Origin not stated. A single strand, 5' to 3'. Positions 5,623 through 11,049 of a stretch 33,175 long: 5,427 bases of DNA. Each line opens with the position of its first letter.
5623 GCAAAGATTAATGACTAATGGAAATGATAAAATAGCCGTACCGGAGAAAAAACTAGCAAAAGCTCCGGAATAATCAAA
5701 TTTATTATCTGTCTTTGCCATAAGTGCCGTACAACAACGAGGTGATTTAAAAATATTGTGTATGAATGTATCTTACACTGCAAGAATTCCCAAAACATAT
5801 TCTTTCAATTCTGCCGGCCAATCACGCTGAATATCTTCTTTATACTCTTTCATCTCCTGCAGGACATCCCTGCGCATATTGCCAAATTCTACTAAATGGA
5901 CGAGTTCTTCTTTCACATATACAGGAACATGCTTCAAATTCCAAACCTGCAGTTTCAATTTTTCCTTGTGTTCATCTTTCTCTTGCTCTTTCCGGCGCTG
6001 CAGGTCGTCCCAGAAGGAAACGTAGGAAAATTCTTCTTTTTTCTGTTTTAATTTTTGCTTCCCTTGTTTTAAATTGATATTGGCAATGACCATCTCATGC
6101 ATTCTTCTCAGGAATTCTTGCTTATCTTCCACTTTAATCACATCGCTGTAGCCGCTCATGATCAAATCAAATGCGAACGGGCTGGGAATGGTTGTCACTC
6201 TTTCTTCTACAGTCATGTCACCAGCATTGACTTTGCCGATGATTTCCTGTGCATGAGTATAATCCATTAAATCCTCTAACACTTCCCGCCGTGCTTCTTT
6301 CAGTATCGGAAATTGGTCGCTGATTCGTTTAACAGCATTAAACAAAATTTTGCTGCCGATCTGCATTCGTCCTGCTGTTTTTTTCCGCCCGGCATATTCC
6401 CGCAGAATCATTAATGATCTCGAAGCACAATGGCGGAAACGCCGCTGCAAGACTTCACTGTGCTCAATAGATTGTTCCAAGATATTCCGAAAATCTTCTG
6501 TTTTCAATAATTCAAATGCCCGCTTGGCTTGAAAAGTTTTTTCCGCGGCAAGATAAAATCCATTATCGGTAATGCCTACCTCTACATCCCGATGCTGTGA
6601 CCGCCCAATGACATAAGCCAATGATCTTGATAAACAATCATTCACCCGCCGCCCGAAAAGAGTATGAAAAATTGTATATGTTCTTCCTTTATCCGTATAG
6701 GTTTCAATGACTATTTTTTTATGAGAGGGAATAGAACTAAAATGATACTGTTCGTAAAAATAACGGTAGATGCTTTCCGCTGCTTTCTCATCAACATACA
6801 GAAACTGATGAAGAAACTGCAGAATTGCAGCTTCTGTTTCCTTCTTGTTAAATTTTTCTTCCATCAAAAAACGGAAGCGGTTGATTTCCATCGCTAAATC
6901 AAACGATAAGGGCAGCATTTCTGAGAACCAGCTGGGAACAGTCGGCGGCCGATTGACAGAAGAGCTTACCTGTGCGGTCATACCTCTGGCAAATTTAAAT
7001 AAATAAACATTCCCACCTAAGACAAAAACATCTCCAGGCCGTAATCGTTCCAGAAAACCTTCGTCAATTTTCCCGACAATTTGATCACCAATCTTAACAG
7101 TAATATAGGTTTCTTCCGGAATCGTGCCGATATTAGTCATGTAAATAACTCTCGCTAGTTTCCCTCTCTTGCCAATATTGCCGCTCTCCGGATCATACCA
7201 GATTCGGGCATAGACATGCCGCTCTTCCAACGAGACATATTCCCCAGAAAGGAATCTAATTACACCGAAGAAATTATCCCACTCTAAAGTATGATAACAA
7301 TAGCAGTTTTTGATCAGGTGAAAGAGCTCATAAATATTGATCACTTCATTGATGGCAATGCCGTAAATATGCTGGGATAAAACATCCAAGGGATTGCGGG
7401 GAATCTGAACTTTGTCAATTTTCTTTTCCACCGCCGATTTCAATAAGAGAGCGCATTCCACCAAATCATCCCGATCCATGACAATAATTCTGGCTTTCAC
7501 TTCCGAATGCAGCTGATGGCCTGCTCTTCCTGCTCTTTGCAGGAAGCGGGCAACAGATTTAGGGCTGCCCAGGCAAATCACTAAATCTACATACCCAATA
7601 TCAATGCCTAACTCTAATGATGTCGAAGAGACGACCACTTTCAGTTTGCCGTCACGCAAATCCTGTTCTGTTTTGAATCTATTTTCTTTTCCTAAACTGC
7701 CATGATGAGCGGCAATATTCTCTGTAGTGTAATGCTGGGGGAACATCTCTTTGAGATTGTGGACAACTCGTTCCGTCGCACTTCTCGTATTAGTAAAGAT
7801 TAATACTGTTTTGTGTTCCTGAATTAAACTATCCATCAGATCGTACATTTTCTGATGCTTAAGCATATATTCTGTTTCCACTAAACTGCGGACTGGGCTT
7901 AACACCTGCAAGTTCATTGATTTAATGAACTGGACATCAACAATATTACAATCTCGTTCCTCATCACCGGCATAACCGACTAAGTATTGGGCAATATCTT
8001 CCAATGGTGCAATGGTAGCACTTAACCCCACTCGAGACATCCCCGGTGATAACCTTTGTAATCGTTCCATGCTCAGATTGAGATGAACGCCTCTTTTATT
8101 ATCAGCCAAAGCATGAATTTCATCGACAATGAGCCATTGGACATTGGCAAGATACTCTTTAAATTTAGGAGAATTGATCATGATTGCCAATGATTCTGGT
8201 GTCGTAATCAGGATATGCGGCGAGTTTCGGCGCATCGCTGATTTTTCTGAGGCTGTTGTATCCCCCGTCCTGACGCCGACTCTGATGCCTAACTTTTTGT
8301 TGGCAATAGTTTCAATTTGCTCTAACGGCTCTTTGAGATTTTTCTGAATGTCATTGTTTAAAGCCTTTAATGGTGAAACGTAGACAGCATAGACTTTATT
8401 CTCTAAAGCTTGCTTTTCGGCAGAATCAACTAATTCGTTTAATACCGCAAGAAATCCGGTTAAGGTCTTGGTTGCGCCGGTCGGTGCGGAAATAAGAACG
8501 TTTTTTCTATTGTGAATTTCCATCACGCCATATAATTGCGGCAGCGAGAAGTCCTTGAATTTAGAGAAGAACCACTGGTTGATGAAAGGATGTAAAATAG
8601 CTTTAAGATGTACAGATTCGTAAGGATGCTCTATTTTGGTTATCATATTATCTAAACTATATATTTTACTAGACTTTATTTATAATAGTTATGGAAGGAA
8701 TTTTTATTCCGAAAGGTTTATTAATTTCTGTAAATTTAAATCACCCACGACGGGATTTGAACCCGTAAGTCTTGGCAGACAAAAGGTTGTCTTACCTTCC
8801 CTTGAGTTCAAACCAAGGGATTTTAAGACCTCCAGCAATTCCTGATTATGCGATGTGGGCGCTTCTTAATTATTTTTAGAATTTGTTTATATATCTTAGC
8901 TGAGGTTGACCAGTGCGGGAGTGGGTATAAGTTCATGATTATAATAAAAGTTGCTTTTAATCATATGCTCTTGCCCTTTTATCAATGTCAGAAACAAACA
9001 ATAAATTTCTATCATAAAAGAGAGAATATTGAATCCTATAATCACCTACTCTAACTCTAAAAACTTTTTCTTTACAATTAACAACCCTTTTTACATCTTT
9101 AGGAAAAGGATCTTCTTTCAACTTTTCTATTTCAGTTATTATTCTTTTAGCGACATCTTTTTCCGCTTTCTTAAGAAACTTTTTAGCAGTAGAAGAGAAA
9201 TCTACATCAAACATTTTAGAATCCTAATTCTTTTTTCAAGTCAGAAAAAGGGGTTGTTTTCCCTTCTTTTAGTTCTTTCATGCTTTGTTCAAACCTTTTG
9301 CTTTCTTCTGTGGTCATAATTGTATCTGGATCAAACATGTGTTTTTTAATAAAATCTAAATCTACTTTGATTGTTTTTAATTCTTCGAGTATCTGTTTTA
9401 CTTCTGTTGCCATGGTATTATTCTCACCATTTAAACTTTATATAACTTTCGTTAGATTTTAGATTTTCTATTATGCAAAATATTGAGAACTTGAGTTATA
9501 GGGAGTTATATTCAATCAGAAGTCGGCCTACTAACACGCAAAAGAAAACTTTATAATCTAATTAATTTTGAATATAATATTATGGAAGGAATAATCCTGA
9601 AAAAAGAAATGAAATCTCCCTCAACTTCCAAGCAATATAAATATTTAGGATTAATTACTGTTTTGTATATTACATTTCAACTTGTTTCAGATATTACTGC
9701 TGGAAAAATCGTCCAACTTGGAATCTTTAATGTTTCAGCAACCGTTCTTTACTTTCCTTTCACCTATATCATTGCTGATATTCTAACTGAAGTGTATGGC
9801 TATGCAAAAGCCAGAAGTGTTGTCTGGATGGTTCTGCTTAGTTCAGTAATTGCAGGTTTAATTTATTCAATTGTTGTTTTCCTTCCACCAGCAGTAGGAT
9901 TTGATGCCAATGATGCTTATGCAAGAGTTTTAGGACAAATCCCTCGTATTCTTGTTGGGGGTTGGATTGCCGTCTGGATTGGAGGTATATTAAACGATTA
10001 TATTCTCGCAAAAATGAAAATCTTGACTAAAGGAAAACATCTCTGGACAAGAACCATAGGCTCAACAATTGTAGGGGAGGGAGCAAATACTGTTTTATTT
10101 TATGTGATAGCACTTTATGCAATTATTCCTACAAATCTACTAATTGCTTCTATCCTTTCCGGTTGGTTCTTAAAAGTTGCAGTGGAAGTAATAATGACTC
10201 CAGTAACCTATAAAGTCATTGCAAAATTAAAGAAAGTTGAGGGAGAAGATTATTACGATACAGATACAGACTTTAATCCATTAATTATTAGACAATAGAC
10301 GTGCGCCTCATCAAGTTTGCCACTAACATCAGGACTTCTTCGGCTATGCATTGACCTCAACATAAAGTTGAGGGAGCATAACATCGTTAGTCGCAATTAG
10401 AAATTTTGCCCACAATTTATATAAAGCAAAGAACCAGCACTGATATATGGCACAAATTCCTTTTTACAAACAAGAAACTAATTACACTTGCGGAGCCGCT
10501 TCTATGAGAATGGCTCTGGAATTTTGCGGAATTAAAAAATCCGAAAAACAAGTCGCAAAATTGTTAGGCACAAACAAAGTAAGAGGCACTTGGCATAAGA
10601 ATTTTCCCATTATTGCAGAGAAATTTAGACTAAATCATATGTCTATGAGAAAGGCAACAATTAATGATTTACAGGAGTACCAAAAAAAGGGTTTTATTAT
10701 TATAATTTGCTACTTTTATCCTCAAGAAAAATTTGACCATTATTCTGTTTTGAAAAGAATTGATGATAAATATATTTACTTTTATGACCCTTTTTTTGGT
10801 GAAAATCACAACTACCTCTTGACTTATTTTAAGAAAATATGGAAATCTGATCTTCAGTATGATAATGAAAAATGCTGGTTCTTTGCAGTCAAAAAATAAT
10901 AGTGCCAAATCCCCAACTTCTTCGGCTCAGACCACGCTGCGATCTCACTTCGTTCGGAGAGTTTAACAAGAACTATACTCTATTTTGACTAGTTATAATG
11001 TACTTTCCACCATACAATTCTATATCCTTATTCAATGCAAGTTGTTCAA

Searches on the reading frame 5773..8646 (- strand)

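Call 7: search_protein_families(library=pfam, proteins=[window:5773-8646:-], max_evalue=0.001)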
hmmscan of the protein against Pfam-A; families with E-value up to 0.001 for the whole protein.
window:5773-8646:- (957 aa): 5 families
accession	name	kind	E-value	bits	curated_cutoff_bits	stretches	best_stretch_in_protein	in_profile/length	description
PF08494.16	DEAD_assoc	-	3.2e-55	187.4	23.5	1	639-825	1-191/191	DEAD/H associated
PF00270.35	DEAD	-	1.1e-30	107.1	26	1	40-216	7-165/167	DEAD/DEAH box helicase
PF19306.5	WH_Lhr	-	2.7e-30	105.4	27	1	406-568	4-166/168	Large helicase-related protein, winged helix domain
PF00271.37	Helicase_C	-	2.9e-20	73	23.5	1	269-376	8-107/110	Helicase conserved C-terminal domain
PF04851.21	ResIII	-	6.1e-10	39.7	22.5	1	37-212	20-162/164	Type III restriction enzyme, res subunit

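Call 9: search_protein_families(library=ncbifam, proteins=[window:5773-8646:-], max_evalue=0.00001)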
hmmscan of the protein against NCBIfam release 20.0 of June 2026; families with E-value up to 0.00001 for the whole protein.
window:5773-8646:- (957 aa): 27 families (the best 25 are shown)
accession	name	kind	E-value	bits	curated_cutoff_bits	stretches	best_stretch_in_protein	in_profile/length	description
NF010338.0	PRK13767.1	equivalog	0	1172.7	849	1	6-864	7-874/877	ATP-dependent helicase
TIGR04121.1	DEXH_lig_assoc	equivalog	3.2e-177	590.7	850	1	22-852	3-801/804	ligase-associated DNA damage response DEXH box helicase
NF007284.0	PRK09751.1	equivalog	3.9e-119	398.9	1496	2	313-833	354-874/1538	ATP-dependent helicase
TIGR03817.1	DECH_helic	hypoth_equivalog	4.5e-33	114.5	874.1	1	45-433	49-427/742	helicase/secretion neighborhood putative DEAH-box helicase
NF002654.0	PRK02362.1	equivalog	7.8e-25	87.3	887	1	44-308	36-273/739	ATP-dependent DNA helicase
NF002251.0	PRK01172.1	equivalog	1.9e-21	76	891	1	37-351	27-328/674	ATP-dependent DNA helicase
NF001308.0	PRK00254.1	equivalog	4.4e-21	74.8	1216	1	43-307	35-267/720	ATP-dependent DNA helicase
NF040935.1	helicase_Hel308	equivalog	1.6e-16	59.6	1200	1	46-300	41-269/704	ATP-dependent DNA helicase Hel308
TIGR01587.1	cas3_core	equivalog_domain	3.5e-16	59.3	102.45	1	50-375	2-316/358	CRISPR-associated helicase Cas3'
NF041067.1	DpdJ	equivalog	6.2e-13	47.3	800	1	334-378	572-616/1482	protein DpdJ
TIGR01389.1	recQ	equivalog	7.5e-13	47.8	640.2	1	81-427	50-364/591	DNA helicase RecQ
NF053636.1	DDHlcsCsdAPsy1082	equivalog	3e-12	45.9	890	1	269-394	232-354/512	DEAD/DEAH box helicase CsdA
NF008394.0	PRK11192.1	equivalog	5.2e-12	45.3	507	2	44-179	37-160/441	ATP-dependent RNA helicase SrmB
TIGR00614.1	recQ_fam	subfamily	8.9e-12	44.5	219.8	1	83-380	50-323/470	RecQ family ATP-dependent DNA helicase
NF053631.1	RNA_helic_CshA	equivalog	2.8e-11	42.9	646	1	43-390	32-343/434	degradosome RNA helicase CshA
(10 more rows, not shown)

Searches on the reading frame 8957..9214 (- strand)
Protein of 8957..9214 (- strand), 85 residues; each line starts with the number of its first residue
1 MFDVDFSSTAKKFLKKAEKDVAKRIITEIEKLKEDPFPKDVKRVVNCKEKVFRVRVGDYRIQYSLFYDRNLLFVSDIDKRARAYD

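Call 85: search_protein_families(library=pfam, proteins=[window:8957-9214:-], max_evalue=0.01)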
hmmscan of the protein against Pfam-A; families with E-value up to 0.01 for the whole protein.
window:8957-9214:- (85 aa): 1 family
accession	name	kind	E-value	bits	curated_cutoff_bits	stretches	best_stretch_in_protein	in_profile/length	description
PF05016.21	ParE_toxin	-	2.4e-08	34.8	23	1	4-84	1-89/89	ParE toxin of type II toxin-antitoxin system, parDE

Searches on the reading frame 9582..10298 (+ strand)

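Call 7: search_protein_families(library=pfam, proteins=[window:9582-10298:+], max_evalue=0.001)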
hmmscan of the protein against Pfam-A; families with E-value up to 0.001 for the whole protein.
window:9582-10298:+ (238 aa): 1 family
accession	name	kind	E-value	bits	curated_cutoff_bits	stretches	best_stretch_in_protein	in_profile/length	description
PF02592.20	Vut_1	-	8.6e-44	150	27.2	1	53-211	2-151/152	Putative vitamin uptake transporter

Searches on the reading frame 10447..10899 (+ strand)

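Call 7: search_protein_families(library=pfam, proteins=[window:10447-10899:+], max_evalue=0.001)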
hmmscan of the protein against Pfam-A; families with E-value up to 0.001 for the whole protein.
window:10447-10899:+ (150 aa): 4 families
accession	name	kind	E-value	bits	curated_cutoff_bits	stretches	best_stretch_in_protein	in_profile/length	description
PF13529.12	Peptidase_C39_2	-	5e-14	53.5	24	1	3-115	2-142/143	Peptidase_C39 like family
PF03412.21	Peptidase_C39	-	8.8e-11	42.2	22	1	5-133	3-122/133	Peptidase C39 family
PF11814.14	DUF3335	-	2.5e-10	40.6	25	1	4-35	1-32/206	Peptidase_C39 like family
PF09778.15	Guanylate_cyc_2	-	0.00026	20.8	28.1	1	4-81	1-79/212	Guanylylate cyclase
